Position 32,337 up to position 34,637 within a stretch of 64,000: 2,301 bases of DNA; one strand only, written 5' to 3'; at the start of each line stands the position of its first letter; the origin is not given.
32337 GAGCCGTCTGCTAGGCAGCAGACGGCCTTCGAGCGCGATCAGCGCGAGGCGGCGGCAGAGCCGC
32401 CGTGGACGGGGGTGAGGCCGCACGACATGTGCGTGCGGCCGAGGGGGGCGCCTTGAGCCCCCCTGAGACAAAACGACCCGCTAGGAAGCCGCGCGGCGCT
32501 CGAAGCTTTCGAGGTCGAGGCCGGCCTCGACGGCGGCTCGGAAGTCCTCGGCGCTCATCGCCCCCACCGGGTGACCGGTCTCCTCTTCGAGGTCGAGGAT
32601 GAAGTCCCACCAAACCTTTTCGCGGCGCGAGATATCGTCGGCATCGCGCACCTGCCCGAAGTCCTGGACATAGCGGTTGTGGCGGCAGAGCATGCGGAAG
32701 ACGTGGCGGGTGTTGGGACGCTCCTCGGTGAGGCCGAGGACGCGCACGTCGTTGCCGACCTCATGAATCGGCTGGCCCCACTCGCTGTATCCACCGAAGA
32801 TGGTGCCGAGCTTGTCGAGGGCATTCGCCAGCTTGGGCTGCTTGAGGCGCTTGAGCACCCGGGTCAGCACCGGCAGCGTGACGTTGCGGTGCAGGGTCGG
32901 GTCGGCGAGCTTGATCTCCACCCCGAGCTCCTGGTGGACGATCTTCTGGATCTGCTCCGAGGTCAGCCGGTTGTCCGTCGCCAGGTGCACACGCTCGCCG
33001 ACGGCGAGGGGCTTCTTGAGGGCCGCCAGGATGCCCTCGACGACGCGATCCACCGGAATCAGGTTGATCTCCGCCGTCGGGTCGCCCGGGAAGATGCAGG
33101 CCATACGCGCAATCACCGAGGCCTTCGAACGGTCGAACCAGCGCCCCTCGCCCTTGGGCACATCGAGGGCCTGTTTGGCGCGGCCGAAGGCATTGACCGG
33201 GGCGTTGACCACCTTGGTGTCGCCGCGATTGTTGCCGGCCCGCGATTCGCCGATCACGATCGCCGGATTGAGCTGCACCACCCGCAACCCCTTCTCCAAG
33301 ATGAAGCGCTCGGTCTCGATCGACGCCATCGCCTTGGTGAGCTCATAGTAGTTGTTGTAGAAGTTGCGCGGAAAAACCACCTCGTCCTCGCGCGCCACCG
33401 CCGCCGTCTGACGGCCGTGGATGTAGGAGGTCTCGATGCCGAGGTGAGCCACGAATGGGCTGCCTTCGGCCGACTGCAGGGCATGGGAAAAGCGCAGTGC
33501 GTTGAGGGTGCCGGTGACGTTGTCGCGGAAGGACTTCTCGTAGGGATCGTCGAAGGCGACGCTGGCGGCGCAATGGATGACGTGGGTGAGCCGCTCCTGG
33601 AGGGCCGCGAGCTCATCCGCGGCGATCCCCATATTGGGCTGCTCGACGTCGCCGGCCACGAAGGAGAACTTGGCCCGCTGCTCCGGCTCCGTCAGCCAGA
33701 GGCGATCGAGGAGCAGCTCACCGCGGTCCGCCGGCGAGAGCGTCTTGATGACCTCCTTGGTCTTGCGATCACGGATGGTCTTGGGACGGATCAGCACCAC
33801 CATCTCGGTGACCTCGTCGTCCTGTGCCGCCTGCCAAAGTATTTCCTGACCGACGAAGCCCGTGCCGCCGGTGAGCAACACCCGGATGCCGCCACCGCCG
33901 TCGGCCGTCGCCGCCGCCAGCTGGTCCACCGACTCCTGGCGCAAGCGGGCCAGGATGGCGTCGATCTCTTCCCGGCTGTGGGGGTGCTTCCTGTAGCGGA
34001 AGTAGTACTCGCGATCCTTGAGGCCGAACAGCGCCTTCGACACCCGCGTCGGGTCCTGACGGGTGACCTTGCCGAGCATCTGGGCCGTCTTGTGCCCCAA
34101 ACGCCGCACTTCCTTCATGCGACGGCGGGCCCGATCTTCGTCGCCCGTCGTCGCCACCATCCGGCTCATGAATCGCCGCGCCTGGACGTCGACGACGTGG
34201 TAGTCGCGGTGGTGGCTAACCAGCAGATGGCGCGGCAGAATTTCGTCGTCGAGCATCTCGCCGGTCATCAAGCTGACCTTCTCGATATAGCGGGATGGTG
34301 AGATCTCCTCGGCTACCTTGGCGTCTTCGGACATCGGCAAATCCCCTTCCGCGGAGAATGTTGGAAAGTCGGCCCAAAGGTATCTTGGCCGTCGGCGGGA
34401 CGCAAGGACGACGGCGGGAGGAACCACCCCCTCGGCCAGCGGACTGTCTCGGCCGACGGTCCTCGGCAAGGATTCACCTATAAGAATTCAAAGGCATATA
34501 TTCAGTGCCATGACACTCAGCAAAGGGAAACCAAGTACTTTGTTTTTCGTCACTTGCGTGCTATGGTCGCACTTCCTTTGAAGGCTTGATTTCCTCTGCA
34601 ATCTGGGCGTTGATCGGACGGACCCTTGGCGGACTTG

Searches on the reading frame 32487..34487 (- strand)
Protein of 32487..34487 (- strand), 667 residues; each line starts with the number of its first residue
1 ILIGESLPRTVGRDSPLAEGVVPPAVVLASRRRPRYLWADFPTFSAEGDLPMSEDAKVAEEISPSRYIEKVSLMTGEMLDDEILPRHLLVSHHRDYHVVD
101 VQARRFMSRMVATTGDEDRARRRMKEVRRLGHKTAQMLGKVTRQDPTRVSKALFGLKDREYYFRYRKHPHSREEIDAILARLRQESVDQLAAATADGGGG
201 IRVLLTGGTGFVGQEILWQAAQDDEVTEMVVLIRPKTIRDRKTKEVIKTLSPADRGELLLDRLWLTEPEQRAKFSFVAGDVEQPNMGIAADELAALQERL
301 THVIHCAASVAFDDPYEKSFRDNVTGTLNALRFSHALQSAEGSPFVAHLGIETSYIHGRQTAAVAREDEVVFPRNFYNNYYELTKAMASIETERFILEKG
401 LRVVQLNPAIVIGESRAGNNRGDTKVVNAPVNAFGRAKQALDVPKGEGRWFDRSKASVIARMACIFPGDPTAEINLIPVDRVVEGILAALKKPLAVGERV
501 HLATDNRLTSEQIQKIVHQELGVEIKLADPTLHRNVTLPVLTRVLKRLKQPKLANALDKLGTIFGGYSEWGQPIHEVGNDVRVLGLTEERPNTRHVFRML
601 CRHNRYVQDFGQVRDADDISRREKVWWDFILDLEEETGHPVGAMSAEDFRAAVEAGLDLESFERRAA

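Call 13: search_protein_families(library=pfam, max_evalue=0.00001, proteins=[window:32487-34487:-])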
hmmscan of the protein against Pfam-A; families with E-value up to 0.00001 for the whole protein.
seq(667 aa): 2 families
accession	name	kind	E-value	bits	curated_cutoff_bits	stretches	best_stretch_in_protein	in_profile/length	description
PF07993.18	NAD_binding_4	-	1.3e-30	106.9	20.1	1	205-438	1-234/258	Male sterility protein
PF01370.27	Epimerase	-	3.3e-13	50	20.9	1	203-495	1-230/240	NAD dependent epimerase/dehydratase family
